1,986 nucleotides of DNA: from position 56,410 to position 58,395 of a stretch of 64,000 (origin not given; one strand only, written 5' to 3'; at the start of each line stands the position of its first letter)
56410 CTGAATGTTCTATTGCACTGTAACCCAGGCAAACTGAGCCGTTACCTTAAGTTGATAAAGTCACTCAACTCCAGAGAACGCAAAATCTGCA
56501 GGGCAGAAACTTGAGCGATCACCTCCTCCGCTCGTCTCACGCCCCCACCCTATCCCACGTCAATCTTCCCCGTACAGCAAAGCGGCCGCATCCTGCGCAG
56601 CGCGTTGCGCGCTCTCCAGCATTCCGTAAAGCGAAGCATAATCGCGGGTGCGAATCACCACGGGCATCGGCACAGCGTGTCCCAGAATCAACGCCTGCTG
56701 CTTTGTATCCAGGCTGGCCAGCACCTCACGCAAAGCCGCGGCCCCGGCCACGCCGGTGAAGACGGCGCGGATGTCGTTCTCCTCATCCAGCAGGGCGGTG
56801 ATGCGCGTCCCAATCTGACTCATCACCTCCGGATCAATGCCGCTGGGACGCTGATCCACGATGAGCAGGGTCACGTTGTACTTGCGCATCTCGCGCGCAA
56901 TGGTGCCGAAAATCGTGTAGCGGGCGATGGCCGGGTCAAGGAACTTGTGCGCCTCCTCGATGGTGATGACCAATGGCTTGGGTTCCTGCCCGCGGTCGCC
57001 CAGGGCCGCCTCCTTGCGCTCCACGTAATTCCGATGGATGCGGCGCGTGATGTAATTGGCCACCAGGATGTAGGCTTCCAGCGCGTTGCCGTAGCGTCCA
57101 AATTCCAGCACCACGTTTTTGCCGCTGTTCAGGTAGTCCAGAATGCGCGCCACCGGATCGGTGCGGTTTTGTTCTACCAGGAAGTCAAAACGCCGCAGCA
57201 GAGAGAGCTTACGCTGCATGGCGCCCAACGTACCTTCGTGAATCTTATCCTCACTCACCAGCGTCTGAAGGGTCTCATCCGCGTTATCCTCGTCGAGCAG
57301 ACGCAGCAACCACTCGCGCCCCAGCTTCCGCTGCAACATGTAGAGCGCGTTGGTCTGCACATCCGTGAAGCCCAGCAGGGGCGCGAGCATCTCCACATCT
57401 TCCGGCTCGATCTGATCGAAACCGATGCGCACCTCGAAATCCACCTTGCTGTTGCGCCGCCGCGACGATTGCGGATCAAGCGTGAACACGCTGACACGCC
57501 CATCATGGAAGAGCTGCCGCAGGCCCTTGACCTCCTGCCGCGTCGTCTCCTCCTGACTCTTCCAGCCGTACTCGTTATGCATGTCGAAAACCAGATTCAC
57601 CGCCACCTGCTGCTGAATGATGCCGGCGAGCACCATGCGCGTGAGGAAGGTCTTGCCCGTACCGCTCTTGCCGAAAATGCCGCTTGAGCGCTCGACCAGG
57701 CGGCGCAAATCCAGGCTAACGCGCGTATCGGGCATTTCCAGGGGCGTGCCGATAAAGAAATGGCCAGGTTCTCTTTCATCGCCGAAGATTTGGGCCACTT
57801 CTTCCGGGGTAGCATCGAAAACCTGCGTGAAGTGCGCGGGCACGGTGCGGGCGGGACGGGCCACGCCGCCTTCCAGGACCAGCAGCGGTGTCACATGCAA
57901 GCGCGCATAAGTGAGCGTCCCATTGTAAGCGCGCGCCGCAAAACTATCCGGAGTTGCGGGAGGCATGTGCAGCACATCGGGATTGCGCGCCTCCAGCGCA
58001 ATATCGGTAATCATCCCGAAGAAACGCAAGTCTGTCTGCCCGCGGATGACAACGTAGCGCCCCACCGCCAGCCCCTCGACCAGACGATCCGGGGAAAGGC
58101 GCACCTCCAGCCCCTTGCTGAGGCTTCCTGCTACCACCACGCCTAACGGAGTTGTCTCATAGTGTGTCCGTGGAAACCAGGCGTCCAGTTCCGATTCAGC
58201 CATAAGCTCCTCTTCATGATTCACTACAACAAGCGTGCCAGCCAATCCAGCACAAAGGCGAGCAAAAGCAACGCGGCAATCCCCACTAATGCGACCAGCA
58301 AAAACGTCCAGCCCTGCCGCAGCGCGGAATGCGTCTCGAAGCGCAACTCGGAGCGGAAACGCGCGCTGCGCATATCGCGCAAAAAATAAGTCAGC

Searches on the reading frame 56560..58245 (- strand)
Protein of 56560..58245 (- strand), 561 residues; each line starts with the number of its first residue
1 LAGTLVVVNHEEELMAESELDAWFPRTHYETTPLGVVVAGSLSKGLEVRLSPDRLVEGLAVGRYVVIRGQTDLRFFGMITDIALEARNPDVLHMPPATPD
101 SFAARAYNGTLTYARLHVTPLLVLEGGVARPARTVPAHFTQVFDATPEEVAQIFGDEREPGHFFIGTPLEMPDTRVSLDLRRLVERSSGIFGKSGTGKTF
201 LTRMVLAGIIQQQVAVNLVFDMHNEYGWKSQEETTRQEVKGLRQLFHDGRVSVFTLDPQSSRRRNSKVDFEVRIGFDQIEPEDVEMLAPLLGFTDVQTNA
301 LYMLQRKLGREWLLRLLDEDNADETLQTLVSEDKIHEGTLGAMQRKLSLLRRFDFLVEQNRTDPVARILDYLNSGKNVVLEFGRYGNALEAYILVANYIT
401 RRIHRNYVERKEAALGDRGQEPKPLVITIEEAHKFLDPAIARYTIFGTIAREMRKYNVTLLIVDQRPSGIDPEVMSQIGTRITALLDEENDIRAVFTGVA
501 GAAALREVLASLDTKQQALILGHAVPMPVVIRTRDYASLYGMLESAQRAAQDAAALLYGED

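Call 3: search_protein_families(library=pfam, proteins=[window:56560-58245:-], max_evalue=0.01)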
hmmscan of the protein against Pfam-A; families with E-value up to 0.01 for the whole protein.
window:56560-58245:- (561 aa): 4 families
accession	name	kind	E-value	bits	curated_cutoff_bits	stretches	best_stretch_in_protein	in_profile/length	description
PF01935.23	DUF87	-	6.1e-30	105.4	23.2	1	164-403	2-220/220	Helicase HerA, central domain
PF09378.16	HAS-barrel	-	2.1e-07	31.4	25.2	1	34-90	1-50/90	HAS barrel domain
PF05872.18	HerA_C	-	0.0016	17.6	22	1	183-483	19-318/502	Helicase HerA-like C-terminal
PF13401.12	AAA_22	-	0.0056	17.4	27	0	190-212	10-32/130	AAA domain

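Call 5: search_protein_families(library=ncbifam, proteins=[window:56560-58203:-], max_evalue=0.01)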
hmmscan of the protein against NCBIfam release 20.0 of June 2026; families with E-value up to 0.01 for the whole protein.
window:56560-58203:- (547 aa): 8 families
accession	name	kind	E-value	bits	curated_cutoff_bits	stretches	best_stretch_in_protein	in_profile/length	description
NF042943.1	HerA_antiphage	equivalog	8.4e-23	80.7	800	2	401-521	424-551/566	anti-phage-associated helicase HerA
NF040937.1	HerA_Thermprot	equivalog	2e-22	79.3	800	2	380-523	325-465/487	DNA double-strand break repair helicase HerA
NF040819.1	helicase_HerA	equivalog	2.9e-18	65.7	970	2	408-527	401-522/561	DNA double-strand break repair helicase HerA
NF042944.1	HerA_antiphage_2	equivalog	4.5e-18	65.3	850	2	397-520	415-543/576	anti-phage-associated helicase HerA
NF053655.1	CedD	equivalog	1.7e-17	63.3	600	1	268-519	291-525/527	DNA-translocating ATPase CedD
NF045975.1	VirB4_plasma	equivalog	1.9e-08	32.5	590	1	379-454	738-805/894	Mbov_0397 family ICE element conjugal transfer ATPase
NF033849.1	ser_rich_anae_1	subfamily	6.5e-05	20.5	650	1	363-486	976-1104/1163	serine-rich protein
TIGR00929.1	VirB4_CagE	subfamily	0.00031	19.1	643.1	0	375-455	613-679/792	VirB4 family type IV secretion/conjugal transfer ATPase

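Call 6: search_protein_families(library=padloc, proteins=[window:56560-58203:-], max_evalue=0.01)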
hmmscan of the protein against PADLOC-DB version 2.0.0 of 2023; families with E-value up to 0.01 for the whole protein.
window:56560-58203:- (547 aa): 17 families
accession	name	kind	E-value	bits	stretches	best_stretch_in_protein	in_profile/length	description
PDLC04105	HerA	-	1.4e-33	114.3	2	406-520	415-536/576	-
PDLC02185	HerA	-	1.3e-22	78.3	2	401-520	436-562/585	-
PDLC04100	HerA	-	2.1e-21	74.3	2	401-520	430-556/580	-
PDLC04102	HerA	-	2.6e-19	67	1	396-522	497-622/654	-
PDLC04103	HerA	-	1e-18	65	2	406-520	437-557/579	-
PDLC04106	HerA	-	1.7e-17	61.2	1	384-521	486-630/667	-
PDLC04098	HerA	-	6.1e-16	56.1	1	406-522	523-649/686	-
PDLC02188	HerA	-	8.1e-16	56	1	372-518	386-541/578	-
PDLC04140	mad8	-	1.1e-14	52.6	1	174-520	30-300/314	mads_8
PDLC04104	HerA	-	6.2e-11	39.6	1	406-518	216-335/379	-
PDLC04097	HerA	-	4.3e-10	36.9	1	428-519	501-592/618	-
PDLC01055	HerA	-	8.3e-06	22.9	0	120-212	107-199/532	Type III coevolved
PDLC04099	HerA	-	4.6e-05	20.8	1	164-212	162-210/214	-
PDLC04107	HerA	-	0.00023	18.3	1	168-217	166-215/306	-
PDLC02684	DndH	-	0.0009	14.8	1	168-219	1364-1421/1715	DndH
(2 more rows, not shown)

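Call 7: search_solved_structures(query=window:56560-58203:-, max_evalue=0.01)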
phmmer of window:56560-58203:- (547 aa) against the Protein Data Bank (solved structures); distinct sequences matched with E-value up to 0.01: 9.
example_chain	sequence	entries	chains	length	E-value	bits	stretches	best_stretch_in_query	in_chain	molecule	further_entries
4d2i_A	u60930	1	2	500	4.8e-15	58.4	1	375-519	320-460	HERA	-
8wiv_A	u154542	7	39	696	7.3e-15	57.8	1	405-515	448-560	Helicase HerA central domain-containing protein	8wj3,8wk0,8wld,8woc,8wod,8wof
9x1l_A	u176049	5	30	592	1.4e-14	56.8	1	409-527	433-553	DNA helicase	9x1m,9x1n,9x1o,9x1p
8xau_A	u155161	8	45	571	2.4e-12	49.5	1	354-519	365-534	ATP-binding protein | HerA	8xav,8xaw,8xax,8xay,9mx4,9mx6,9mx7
8ziq_M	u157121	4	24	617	9.5e-12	47.5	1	349-516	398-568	HerA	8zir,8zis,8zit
8wet_A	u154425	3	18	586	4.3e-09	38.7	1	401-492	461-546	TdpA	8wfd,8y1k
9c1m_M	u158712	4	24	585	2.6e-08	36.2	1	409-518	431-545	ATP-binding protein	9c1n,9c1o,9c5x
8j4u_M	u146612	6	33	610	2.8e-07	32.8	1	401-517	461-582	Nucleoside triphosphate hydrolase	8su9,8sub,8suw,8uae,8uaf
8yho_A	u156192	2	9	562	9.5e-06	27.7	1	390-518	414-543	DUF87 domain-containing protein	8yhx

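Call 8: find_related_loci(query=window:56560-58203:-, collection=genome_contigs, flank=8000)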
Query window:56560-58203:- (547 aa) in genome_contigs; peptide patterns used: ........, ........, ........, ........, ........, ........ (x = any residue, [..] = any of these).
600 stretches matched a pattern (row limit reached: there are more); 583 encode a relative of the query (tblastn E <= 1e-3); the best 80 are kept; 80 distinct loci.
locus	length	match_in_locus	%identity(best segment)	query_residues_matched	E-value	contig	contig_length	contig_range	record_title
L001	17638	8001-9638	88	1-544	0e+0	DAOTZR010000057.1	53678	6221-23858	MAG TPA_asm: Anaerolineae bacterium isolate H59_548 k97_528778, whole genome shotgun sequence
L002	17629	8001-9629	76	1-544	0e+0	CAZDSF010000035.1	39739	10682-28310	MAG TPA_asm: uncultured Anaerolineales bacterium isolate binchicken_co26_174 genome assembly, contig: NODE_1510_length_3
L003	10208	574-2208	74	1-545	0e+0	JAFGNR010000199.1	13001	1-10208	MAG: Anaerolineae bacterium isolate Zod_Metabat.557 k87_1554391, whole genome shotgun sequence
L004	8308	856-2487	74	1-545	0e+0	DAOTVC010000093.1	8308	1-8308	MAG TPA_asm: Anaerolineae bacterium isolate F7_115 k211_932684, whole genome shotgun sequence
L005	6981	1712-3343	73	1-545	0e+0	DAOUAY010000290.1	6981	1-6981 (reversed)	MAG TPA_asm: Anaerolineae bacterium isolate H67_697 k125_518535, whole genome shotgun sequence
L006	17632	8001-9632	72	1-545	0e+0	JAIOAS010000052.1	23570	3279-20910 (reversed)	MAG: Chloroflexota bacterium isolate S1bins155 c_000000000052, whole genome shotgun sequence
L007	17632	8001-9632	72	1-545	0e+0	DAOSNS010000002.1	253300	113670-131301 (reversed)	MAG TPA_asm: Anaerolineae bacterium isolate AMR_MDS_2365 NODE_14_length_253300_cov_99.029315, whole genome shotgun seque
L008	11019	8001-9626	72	5-545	0e+0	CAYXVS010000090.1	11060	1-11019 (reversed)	MAG TPA_asm: uncultured Anaerolineales bacterium isolate binchicken_co8_377 genome assembly, contig: NODE_11265_length_1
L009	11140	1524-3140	72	6-545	0e+0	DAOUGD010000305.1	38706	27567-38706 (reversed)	MAG TPA_asm: Anaerolineae bacterium isolate R24_97 k131_1151101, whole genome shotgun sequence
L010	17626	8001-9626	71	5-545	0e+0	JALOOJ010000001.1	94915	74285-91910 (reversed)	MAG: Anaerolineae bacterium isolate Prado100 scaffold_72, whole genome shotgun sequence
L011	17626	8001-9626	70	5-545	0e+0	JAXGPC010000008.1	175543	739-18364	MAG: Anaerolineae bacterium isolate AnMBR.bin294 bin294_8, whole genome shotgun sequence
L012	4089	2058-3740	69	5-545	0e+0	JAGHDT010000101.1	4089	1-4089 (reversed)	MAG: Anaerolineae bacterium isolate AUK315 PB_MBMC_269_c_000000000135, whole genome shotgun sequence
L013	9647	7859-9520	65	1-547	0e+0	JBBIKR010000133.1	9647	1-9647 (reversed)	MAG: Thermoflexales bacterium isolate QH2S170213_bin_190 NODE_7050_length_9647_cov_9.221852, whole genome shotgun sequen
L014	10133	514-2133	65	5-541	0e+0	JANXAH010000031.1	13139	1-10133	MAG: Anaerolineae bacterium isolate SKYB113 k141_149241, whole genome shotgun sequence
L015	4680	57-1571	67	20-524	0e+0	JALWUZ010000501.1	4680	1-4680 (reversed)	MAG: Anaerolineae bacterium isolate T2_maxbin2_scaf2bin.042 T2_NODE_40098_length_4680_cov_2.133538, whole genome shotgun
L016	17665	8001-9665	64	6-546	0e+0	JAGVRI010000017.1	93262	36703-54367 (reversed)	MAG: Chloroflexota bacterium isolate TumbabinsA95 c_000000000017, whole genome shotgun sequence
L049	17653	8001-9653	57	16-547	0e+0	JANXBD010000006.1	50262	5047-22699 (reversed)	MAG: Thermoflexus sp. isolate SKYB22 NODE_6_length_50262_cov_142.879147, whole genome shotgun sequence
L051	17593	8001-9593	55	1-522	0e+0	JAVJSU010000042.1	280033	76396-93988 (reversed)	MAG: Aggregatilineales bacterium isolate G1-WW12-24 k141_88006, whole genome shotgun sequence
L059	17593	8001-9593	56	17-526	0e+0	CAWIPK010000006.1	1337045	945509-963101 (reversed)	MAG: uncultured Chloroflexia bacterium isolate MFD01721.bin.1.56 genome assembly, contig: contig_27543, whole genome sho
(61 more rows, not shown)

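Call 9: find_homologous_proteins(query=window:56560-58203:-, max_evalue=1e-10)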
Query window:56560-58203:- (547 aa): 8000 proteins with E <= 1e-10 among 8000 candidates; the best 120 are listed.
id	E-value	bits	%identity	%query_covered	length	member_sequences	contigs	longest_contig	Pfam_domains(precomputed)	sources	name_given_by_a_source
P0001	0.0e+0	1214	100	100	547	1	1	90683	PF01935.24,PF09378.17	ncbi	-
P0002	0.0e+0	1136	93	100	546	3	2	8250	PF01935.24,PF09378.17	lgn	-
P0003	0.0e+0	1126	92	100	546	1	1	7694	PF01935.24,PF09378.17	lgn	-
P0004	0.0e+0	1091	89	100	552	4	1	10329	PF01935.24,PF09378.17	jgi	-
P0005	0.0e+0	1085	89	100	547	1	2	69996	PF01935.24,PF09378.17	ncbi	-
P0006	0.0e+0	1081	88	99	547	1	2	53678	PF01935.24,PF09378.17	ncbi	-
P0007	3.0e-278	942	77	100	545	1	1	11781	PF01935.24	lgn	-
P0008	1.3e-274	930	76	99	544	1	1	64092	PF01935.24,PF09378.17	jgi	-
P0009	2.1e-274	929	76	99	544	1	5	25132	PF01935.24,PF09378.17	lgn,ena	-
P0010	4.0e-273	925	76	99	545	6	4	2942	PF01935.24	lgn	-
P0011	6.2e-273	924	75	99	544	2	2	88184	PF01935.24,PF09378.17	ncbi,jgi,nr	ncbi:MAG: AAA-like domain protein [Chloroflexi bacterium ADurb.Bin360]|nr:MAG: AAA-like domain prote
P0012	8.5e-273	924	76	99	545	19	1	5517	PF01935.24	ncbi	-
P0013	1.1e-272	923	75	99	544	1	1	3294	PF01935.24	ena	-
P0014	1.2e-272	923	75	99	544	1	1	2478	PF01935.24,PF09378.17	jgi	-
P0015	5.6e-272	921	75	99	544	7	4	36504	PF01935.24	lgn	-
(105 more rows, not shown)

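Call 18: find_encoding_contigs(protein=P0001, flank=10000, max_places=3)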
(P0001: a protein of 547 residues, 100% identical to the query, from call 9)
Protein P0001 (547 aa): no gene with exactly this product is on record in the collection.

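Call 25: find_homologous_proteins(query=A1, max_evalue=0.00001)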
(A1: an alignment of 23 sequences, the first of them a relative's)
Query A1 (23 sequences) (395 aa, profile of the alignment): 1116 proteins with E <= 0.00001 among 8000 candidates; the best 120 are listed.
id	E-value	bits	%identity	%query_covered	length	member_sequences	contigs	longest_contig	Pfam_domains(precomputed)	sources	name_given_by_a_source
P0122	5.9e-158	544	41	99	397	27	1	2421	PF09376.17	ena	-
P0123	2.6e-156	539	41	99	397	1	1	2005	PF09376.17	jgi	jgi:hypothetical protein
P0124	1.4e-155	536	42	99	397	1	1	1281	PF09376.17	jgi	jgi:hypothetical protein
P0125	1.4e-155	536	42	99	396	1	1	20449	PF09376.17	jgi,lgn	jgi:hypothetical protein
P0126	3.0e-155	535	39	99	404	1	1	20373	PF09376.17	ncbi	-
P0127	6.4e-155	534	40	99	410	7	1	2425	PF09376.17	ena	-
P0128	2.7e-154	532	41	99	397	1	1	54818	PF09376.17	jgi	jgi:hypothetical protein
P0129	3.2e-154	532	43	99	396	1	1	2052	PF09376.17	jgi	jgi:hypothetical protein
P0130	4.4e-154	531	44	96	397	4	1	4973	PF09376.17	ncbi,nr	ncbi:MAG: DNA double-strand break repair nuclease NurA [Anaerolineales bacterium]|nr:DNA double-stra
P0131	5.6e-154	531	42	99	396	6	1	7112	PF09376.17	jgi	-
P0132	6.5e-154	531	42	99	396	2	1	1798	PF09376.17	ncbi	-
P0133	1.0e-153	530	41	99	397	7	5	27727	PF09376.17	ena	-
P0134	1.1e-153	530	44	99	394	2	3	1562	PF09376.17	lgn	-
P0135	1.3e-153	530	42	97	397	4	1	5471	PF09376.17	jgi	jgi:hypothetical protein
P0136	1.8e-153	529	41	99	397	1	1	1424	PF09376.17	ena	-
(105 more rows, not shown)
